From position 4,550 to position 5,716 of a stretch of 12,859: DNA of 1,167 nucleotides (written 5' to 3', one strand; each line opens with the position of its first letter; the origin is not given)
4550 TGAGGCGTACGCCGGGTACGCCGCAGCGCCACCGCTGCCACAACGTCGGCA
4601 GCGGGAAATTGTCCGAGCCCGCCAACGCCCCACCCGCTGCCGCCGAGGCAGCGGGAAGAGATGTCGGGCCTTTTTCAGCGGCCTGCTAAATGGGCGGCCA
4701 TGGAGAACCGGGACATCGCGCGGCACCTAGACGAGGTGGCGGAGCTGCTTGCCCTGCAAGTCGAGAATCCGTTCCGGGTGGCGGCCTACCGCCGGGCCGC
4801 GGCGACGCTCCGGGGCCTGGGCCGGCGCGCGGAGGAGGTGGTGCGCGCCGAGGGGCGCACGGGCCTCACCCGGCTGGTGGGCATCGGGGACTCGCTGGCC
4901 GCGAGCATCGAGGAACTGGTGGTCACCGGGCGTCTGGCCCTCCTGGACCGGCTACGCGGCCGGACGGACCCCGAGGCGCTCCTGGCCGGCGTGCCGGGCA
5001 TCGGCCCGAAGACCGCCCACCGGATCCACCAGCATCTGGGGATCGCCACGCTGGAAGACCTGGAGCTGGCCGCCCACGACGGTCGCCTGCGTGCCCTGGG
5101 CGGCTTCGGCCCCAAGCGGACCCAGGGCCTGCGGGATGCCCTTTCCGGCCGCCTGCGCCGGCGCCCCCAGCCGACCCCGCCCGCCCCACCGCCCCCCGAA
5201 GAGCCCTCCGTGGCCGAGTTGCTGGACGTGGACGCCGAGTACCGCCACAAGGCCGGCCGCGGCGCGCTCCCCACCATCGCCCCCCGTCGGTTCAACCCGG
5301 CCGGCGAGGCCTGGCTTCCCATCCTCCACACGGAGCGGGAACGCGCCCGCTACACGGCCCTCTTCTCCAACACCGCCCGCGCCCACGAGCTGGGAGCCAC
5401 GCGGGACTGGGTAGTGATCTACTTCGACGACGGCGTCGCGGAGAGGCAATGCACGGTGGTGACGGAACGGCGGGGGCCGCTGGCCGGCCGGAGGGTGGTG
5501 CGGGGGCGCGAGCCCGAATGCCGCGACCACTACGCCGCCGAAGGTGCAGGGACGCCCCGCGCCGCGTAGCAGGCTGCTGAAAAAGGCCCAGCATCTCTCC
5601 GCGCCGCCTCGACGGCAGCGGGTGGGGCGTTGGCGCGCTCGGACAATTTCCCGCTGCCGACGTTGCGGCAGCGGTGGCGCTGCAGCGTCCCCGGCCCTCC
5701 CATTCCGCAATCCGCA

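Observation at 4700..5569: Standalone DNA polymerase X N-terminal module without lyase lysines or a polymerase domain, fused to an unknown C-terminal domain and bracketed by inverted MITEs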

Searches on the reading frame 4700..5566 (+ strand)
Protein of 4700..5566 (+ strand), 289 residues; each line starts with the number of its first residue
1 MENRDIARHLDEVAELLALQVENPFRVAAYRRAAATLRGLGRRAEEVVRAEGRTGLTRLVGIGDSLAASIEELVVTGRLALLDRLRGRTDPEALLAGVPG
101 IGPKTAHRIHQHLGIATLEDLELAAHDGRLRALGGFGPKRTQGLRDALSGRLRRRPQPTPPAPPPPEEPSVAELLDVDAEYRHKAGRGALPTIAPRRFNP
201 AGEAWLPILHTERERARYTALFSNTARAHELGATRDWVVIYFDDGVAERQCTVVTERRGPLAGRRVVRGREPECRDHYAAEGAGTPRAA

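Call 4: search_protein_families(library=pfam, proteins=[window:4700-5566:+], max_evalue=0.01)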
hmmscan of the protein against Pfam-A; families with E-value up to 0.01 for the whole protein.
window:4700-5566:+ (289 aa): 6 families
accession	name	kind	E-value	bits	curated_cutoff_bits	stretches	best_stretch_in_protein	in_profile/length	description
PF14716.13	HHH_8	-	1.2e-19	70.8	30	1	1-79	1-73/73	Helix-hairpin-helix domain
PF14520.12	HHH_5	-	1.4e-11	45.1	27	1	94-148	3-55/57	Helix-hairpin-helix domain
PF00633.29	HHH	-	2.9e-05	24.1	24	1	93-111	12-29/30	Helix-hairpin-helix motif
PF10391.15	DNA_pol_lambd_f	-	0.00028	21.1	29.8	1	94-123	2-30/51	Fingers domain of DNA polymerase lambda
PF12836.13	HHH_3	-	0.0028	18.2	27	0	93-112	14-33/65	Helix-hairpin-helix motif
PF21176.3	RecR_HhH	-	0.0071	16.6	27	1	96-113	9-26/45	RecR, helix-hairpin-helix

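Call 6: search_protein_families(library=ncbifam, proteins=[window:4700-5566:+], max_evalue=1)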
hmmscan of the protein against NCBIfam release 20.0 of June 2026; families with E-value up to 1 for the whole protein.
window:4700-5566:+ (289 aa): 7 families
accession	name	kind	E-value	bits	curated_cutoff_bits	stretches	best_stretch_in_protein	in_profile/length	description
NF006375.0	PRK08609.1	equivalog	3.5e-21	75.4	426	1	1-150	2-146/571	DNA polymerase/3'-5' exonuclease PolX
NF005928.0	PRK07945.1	equivalog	5.5e-07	29.3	250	1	7-92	4-87/337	PHP domain-containing protein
NF045508.1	PhasinPhaH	equivalog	0.0014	18.9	250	1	42-76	160-193/234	phasin PhaH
TIGR00084.2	ruvA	equivalog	0.0039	16.8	85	1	94-153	76-135/202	Holliday junction branch migration protein RuvA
TIGR01448.2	helicase_RecD2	equivalog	0.0042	15.3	500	1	98-149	84-133/713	SF1B family DNA helicase RecD2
NF002882.0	PRK03348.1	equivalog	0.027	13.2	389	1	98-134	185-220/461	DNA polymerase IV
NF041260.1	actino_IHF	equivalog_domain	0.074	13.6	60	1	87-117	52-82/102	integration host factor, actinobacterial type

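Call 7: search_solved_structures(query=window:4700-5566:+, max_evalue=1, show_alignments=3)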
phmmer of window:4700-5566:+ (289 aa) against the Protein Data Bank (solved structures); distinct sequences matched with E-value up to 1: 61 (the best 60 are shown).
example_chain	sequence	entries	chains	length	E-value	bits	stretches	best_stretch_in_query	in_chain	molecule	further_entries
3au2_A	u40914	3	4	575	3.4e-22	82.8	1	1-149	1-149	DNA polymerase beta family (X family)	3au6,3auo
3b0x_A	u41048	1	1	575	3.4e-22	82.8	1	1-149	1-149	DNA polymerase beta family (X family)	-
3b0y_A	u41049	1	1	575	3.4e-22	82.8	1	1-149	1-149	DNA polymerase beta family (X family)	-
2w9m_A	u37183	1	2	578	2.5e-09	40.6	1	7-142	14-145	POLYMERASE X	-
3ogu_A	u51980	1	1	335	6.3e-06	29.4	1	26-122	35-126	DNA polymerase beta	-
1bpe_A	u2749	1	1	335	1e-05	28.7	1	27-122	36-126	DNA POLYMERASE BETA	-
3uxo_A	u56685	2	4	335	1.4e-05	28.3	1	27-122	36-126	DNA polymerase beta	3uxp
1bpd_A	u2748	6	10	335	1.4e-05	28.3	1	27-122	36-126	DNA POLYMERASE BETA | PROTEIN (DNA POLYMERASE BETA (E.C.2.7.7.7))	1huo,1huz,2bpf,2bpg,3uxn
3v72_A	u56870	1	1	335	1.4e-05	28.3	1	27-122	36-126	DNA polymerase beta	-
3v7j_A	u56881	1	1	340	1.4e-05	28.3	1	27-122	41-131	DNA polymerase beta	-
3v7k_A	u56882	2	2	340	1.4e-05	28.3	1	27-122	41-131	DNA polymerase beta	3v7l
3gdx_A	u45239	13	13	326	1.7e-05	28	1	26-122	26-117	DNA polymerase beta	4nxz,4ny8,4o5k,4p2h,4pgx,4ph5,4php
5hhh_A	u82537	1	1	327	1.7e-05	28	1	26-122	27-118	DNA polymerase beta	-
4mf8_A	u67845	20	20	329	1.7e-05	28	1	26-122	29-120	DNA polymerase beta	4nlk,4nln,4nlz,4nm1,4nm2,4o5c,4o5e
4m2y_A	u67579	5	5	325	1.7e-05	28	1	27-122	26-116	DNA polymerase beta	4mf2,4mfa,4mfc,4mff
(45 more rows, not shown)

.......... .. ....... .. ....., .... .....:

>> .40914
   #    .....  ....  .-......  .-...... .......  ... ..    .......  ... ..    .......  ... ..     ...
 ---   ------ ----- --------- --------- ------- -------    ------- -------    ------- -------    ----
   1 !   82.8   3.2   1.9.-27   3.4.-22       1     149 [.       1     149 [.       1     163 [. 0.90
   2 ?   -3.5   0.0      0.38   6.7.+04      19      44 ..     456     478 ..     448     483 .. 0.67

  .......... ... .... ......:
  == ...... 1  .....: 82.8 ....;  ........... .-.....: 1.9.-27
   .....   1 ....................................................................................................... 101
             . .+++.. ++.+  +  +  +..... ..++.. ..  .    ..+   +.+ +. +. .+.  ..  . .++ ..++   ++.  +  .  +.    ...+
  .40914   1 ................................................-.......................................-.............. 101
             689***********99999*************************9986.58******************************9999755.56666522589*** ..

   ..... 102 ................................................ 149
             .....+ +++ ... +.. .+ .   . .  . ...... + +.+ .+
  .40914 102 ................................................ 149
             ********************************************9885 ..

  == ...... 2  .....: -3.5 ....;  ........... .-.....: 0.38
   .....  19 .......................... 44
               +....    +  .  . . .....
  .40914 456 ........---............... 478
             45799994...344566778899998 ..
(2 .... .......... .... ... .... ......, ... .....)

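Call 8: find_homologous_proteins(query=window:4700-5566:+)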
Query window:4700-5566:+ (289 aa): 7992 proteins with E <= 0.001 among 8000 candidates; the best 120 are listed.
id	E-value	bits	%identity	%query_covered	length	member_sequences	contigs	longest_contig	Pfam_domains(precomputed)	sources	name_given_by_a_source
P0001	3.0e-183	626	100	100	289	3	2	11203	PF14520.13,PF14716.14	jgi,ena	-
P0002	3.9e-173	593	96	100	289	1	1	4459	PF14520.13,PF14716.14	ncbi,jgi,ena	-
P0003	4.9e-171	586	96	100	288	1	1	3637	PF14520.13,PF14716.14,PF00633.30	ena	-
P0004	7.6e-158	543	88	100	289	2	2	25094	PF14520.13,PF14716.14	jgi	jgi:hypothetical protein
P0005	9.2e-158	542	89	96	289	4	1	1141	PF14520.13,PF14716.14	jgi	jgi:predicted flap endonuclease-1-like 5' DNA nuclease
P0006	1.4e-141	489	80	100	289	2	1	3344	PF14520.13,PF14716.14,PF00633.30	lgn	-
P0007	2.2e-136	472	78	100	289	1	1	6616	PF14520.13,PF14716.14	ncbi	-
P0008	1.6e-130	453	75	100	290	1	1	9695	PF14520.13,PF14716.14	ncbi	-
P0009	1.2e-129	450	74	100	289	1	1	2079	PF14520.13,PF14716.14,PF12836.14,PF00633.30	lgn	-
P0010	2.8e-129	449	74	100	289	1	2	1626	PF14520.13,PF14716.14,PF00633.30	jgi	jgi:hypothetical protein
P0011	1.0e-127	444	73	100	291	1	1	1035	PF14520.13,PF14716.14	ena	-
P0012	2.4e-123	430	73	100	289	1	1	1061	PF14520.13,PF14716.14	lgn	-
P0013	3.6e-101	357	62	95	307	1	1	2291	PF14520.13,PF14716.14,PF00633.30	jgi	jgi:DNA polymerase (family X)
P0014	2.3e-100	354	59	96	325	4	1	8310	PF14520.13,PF11798.15,PF14716.14,PF12836.14,PF00633.30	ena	-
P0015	3.5e-99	350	58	100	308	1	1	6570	PF14520.13,PF14716.14,PF00633.30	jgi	jgi:putative hydrolase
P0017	2.5e-98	347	61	98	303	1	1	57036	PF14520.13,PF14716.14,PF00633.30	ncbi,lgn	-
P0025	3.1e-97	344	61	97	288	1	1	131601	PF14520.13,PF14716.14,PF00633.30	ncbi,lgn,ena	-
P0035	1.2e-96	342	57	95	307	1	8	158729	PF14520.13,PF14716.14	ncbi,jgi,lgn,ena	jgi:hypothetical protein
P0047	1.0e-95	339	61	97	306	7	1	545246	PF14520.13,PF14716.14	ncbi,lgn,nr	ncbi:MAG: DNA polymerase III [Litorilinea sp.]|nr:MAG: DNA polymerase III [Litorilinea sp.]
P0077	1.3e-94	335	59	98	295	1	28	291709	PF14520.13,PF14716.14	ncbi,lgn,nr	ncbi:MAG: hypothetical protein KJZ93_21135 [Caldilineaceae bacterium]|nr:hypothetical protein [Caldi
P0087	1.8e-94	335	60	97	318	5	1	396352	PF14520.13,PF11798.15,PF14716.14,PF00633.30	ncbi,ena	-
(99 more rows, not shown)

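Call 12: find_encoding_contigs(protein=P0001, flank=10000, max_places=4)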
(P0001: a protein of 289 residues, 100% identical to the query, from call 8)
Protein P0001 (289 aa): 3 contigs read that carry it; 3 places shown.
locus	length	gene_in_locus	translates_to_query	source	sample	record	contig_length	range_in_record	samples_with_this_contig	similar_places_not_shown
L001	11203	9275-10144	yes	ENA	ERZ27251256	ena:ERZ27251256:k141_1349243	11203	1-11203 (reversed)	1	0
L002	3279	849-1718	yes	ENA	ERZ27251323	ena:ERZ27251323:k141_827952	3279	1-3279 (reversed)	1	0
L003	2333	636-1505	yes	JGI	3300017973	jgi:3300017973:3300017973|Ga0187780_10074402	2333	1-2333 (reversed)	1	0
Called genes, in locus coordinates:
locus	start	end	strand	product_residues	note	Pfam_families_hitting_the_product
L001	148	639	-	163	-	PF13801:Metal_resist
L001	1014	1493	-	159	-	PF00582:Usp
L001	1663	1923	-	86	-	-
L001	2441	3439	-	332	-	PF00483:NTP_transferase, PF12804:NTP_transf_3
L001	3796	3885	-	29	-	-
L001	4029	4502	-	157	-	PF04073:tRNA_edit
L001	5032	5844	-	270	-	PF01145:Band_7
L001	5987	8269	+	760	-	PF02359:CDC48_N, PF02933:CDC48_2, PF13191:AAA_16 (weak), PF00004:AAA, PF05496:RuvB_N (weak), PF17862:AAA_lid_3, PF00004:AAA, PF17862:AAA_lid_3, +22 more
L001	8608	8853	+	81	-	-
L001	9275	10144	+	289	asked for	PF14716:HHH_8, PF14520:HHH_5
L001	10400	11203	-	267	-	?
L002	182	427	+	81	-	-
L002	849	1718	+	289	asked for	PF14716:HHH_8, PF14520:HHH_5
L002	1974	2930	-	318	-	PF04055:Radical_SAM (faint)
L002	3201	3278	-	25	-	?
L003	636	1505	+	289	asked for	PF14716:HHH_8, PF14520:HHH_5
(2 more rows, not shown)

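Call 13: find_encoding_contigs(protein=P0047, flank=7000, max_places=1)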
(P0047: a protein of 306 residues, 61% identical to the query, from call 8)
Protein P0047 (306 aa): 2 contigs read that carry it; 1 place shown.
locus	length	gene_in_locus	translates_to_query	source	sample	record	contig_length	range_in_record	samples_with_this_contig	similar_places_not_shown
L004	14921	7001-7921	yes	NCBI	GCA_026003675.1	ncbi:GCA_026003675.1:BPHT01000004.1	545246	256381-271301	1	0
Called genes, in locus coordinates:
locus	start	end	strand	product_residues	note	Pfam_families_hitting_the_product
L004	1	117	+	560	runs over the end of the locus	PF00512:HisKA, PF02518:HATPase_c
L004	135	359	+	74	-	PF00072:Response_reg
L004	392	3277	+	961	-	PF00990:GGDEF, PF13487:HD_5, PF01966:HD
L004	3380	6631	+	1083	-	PF00082:Peptidase_S8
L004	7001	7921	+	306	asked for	PF14716:HHH_8, PF14520:HHH_5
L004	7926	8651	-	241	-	PF01138:RNase_PH, PF03725:RNase_PH_C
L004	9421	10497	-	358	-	-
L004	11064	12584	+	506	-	PF03460:NIR_SIR_ferr, PF01077:NIR_SIR, PF03460:NIR_SIR_ferr, PF01077:NIR_SIR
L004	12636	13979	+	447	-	PF07690:MFS_1, PF13347:MFS_2 (weak)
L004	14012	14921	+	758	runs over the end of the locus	PF04879:Molybdop_Fe4S4, PF00384:Molybdopterin, PF01568:Molydop_binding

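Call 14: find_encoding_contigs(protein=P0087, flank=7000, max_places=1)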
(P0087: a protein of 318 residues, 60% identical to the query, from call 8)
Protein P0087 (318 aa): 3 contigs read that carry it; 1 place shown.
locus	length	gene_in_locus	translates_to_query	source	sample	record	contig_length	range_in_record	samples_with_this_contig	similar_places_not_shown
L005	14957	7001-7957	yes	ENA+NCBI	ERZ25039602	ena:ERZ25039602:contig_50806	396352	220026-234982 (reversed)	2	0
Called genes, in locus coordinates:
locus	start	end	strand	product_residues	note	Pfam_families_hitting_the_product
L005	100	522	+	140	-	PF11614:FixG_C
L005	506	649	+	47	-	-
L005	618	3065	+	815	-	PF12156:ATPase-cat_bd, PF00403:HMA, PF00122:E1-E2_ATPase, PF00702:Hydrolase, PF03597:FixS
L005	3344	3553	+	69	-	PF07311:Dodecin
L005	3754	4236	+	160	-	-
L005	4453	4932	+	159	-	PF01951:Archease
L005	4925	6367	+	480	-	PF01139:RtcB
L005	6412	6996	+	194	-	PF02482:Ribosomal_S30AE, PF00313:CSD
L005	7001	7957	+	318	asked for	PF14716:HHH_8, PF00633:HHH (faint), PF11798:IMS_HHH (faint), PF14520:HHH_5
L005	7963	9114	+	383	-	PF18854:baeRF_family10, PF18844:baeRF_family2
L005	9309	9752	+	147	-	PF00571:CBS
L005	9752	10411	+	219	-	PF00156:Pribosyltran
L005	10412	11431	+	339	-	PF09587:PGA_cap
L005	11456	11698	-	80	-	-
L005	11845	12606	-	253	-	PF00950:ABC-3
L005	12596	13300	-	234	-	PF00005:ABC_tran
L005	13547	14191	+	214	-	-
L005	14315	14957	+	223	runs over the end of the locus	PF00156:Pribosyltran, PF14681:UPRTase (weak)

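Call 15: find_encoding_contigs(protein=P0077, flank=7000, max_places=1)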
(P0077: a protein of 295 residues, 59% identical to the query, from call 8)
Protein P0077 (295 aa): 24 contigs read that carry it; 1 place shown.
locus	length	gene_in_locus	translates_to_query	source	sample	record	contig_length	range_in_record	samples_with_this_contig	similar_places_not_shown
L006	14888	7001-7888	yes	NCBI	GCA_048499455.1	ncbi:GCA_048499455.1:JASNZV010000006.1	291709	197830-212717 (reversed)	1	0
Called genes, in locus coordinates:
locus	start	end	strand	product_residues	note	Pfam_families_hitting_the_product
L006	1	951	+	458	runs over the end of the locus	PF00370:FGGY_N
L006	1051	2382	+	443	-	PF04389:Peptidase_M28 (weak), PF01546:Peptidase_M20, PF07687:M20_dimer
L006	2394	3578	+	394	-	-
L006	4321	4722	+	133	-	-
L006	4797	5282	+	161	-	PF04008:Adenosine_kin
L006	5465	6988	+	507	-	-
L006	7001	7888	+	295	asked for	PF14716:HHH_8, PF14520:HHH_5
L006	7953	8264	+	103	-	PF01022:HTH_5, PF12840:HTH_20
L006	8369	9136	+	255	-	PF01135:PCMT, PF06325:PrmA (weak), PF13489:Methyltransf_23, PF01209:Ubie_methyltran, PF13649:Methyltransf_25, PF13847:Methyltransf_31, PF08241:Methyltransf_11, PF08242:Methyltransf_12, +1 more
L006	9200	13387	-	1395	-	PF02811:PHP, PF07733:DNA_pol3_alpha, PF17657:DNA_pol3_finger, PF14579:HHH_6, PF01336:tRNA_anti-codon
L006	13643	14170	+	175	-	PF11716:MDMPI_N (weak), PF12867:DinB_2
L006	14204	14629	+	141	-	PF00903:Glyoxalase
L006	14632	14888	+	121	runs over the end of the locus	PF04237:YjbR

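Call 16: find_encoding_contigs(protein=P0035, flank=7000, max_places=1)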
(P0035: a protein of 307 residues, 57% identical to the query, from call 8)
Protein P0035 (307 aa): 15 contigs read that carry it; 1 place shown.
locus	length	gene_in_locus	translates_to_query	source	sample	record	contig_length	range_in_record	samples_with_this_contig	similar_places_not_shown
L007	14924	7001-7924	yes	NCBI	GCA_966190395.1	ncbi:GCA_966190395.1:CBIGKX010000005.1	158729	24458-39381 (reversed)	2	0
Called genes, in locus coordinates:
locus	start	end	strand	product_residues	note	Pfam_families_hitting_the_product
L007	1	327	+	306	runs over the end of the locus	PF19300:BPD_transp_1_N, PF00528:BPD_transp_1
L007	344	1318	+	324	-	PF12911:OppC_N, PF00528:BPD_transp_1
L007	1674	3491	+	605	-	PF00496:SBP_bac_5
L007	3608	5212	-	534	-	PF07969:Amidohydro_3, PF01979:Amidohydro_1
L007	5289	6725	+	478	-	PF01979:Amidohydro_1, PF07969:Amidohydro_3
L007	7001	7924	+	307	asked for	PF14716:HHH_8, PF14520:HHH_5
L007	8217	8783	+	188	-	PF04299:FMN_bind_2 (weak), PF01243:PNPOx_N, PF12900:Pyridox_ox_2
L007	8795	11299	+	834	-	PF09586:YfhO (weak)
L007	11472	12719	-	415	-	PF02441:Flavoprotein, PF04127:DFP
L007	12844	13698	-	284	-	PF03309:Pan_kinase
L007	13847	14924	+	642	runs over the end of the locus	PF01566:Nramp, PF00582:Usp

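Call 20: predict_structure(alignment_id=A1)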
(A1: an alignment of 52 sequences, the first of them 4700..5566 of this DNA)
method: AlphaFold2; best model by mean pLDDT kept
length: 289 residues; sequences in the alignment: 52
mean_pLDDT: 88.2   pTM: 0.45
mean pLDDT of the five models: 88.2, 88.1, 87.9, 86.6, 86.0
residues with pLDDT >= 90: 187; 70-90: 77; 50-70: 13; < 50: 12
segments of 3 or more residues with pLDDT < 50: 155-161, 285-289
pLDDT, mean of each block of 10 residues (from residue 1): 95 90 86 97 95 95 94 91 75 88 93 87 91 88 88 54 65 96 97 92 95 91 93 95 83 95 95 94 57
secondary structure, 60 per line:
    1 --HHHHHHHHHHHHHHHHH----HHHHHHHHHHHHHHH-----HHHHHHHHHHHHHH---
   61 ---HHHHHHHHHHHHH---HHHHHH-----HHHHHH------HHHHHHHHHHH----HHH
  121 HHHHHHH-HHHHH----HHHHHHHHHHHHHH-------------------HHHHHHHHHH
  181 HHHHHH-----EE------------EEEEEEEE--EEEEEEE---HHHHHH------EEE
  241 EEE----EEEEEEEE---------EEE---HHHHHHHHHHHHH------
elements in order: H3-19 H24-38 H44-57 H64-76 H80-85 H91-96 H103-113 H118-127 H129-133 H138-151 H171-186 E206-213 E216-222 H226-231 E238-243 E248-255 E265-267 H271-283

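Call 48: find_encoding_contigs(protein=P0004, flank=8000, max_places=1)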
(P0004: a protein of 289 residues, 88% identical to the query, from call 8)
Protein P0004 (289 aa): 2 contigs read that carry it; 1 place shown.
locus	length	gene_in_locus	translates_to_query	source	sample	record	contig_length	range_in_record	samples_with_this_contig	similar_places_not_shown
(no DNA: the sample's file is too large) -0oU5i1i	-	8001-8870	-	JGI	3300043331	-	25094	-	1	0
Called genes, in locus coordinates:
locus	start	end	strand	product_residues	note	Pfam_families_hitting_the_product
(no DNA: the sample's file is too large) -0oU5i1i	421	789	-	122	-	-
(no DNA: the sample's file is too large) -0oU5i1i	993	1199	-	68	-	-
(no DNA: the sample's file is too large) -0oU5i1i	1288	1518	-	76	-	-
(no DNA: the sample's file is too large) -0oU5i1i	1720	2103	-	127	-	-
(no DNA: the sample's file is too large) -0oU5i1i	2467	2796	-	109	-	-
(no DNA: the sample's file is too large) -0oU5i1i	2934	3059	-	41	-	-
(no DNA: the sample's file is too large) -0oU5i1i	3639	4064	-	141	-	PF00571:CBS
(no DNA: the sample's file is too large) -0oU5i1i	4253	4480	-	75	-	-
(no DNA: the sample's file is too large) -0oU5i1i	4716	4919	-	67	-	PF11373:DUF3175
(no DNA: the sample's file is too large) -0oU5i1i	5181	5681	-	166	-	PF00254:FKBP_C (weak)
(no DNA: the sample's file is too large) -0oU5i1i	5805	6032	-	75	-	-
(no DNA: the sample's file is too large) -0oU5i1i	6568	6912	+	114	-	-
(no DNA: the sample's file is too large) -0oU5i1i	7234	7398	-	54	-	-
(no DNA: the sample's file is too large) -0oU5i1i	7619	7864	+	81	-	-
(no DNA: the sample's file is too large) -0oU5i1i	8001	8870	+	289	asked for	PF14716:HHH_8, PF14520:HHH_5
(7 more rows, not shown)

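Call 49: find_encoding_contigs(protein=P0008, flank=8000, max_places=1)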
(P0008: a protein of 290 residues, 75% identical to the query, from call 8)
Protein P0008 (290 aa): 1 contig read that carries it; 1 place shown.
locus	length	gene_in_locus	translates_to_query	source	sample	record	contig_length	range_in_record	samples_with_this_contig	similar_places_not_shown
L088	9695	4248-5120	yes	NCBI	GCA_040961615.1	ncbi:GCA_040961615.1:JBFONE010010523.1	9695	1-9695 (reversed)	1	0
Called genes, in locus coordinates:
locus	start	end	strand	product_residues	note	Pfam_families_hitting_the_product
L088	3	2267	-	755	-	?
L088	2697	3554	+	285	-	PF01972:SDH_protease, PF25145:NfeD1b_N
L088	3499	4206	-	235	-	-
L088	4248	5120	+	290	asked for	PF14716:HHH_8, PF14520:HHH_5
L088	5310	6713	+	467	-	PF17767:NAPRTase_N, PF04095:NAPRTase (weak), PF17956:NAPRTase_C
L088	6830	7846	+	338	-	PF08100:Dimerisation, PF08241:Methyltransf_11 (faint), PF00891:Methyltransf_2, PF13489:Methyltransf_23, PF13847:Methyltransf_31 (weak), PF08242:Methyltransf_12 (weak), PF13649:Methyltransf_25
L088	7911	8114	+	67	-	PF10771:DUF2582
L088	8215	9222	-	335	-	PF07167:PhaC_N, PF00561:Abhydrolase_1 (faint), PF12146:Hydrolase_4 (weak)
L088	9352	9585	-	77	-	PF01037:AsnC_trans_reg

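Call 51: list_cluster_members(proteins=[P0002, P0007, P0008, P0017, P0025])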
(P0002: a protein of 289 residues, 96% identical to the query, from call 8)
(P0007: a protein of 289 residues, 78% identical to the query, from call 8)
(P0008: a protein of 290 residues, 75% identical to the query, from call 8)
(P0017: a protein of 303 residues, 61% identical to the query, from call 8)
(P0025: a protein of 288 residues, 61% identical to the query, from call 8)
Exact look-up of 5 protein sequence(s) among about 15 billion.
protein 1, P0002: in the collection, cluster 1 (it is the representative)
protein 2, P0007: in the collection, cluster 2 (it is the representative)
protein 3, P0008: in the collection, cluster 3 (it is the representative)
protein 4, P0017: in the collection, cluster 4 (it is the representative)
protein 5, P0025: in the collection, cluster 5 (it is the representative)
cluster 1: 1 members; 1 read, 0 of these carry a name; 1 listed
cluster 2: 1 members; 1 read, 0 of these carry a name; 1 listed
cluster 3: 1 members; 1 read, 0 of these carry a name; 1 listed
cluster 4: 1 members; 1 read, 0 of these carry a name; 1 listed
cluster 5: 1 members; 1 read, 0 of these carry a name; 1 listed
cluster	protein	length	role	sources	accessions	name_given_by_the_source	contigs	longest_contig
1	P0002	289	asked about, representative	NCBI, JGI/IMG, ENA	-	-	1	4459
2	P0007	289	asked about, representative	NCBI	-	-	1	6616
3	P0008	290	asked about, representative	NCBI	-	-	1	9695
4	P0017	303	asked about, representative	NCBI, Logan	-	-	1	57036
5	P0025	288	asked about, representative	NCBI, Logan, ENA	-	-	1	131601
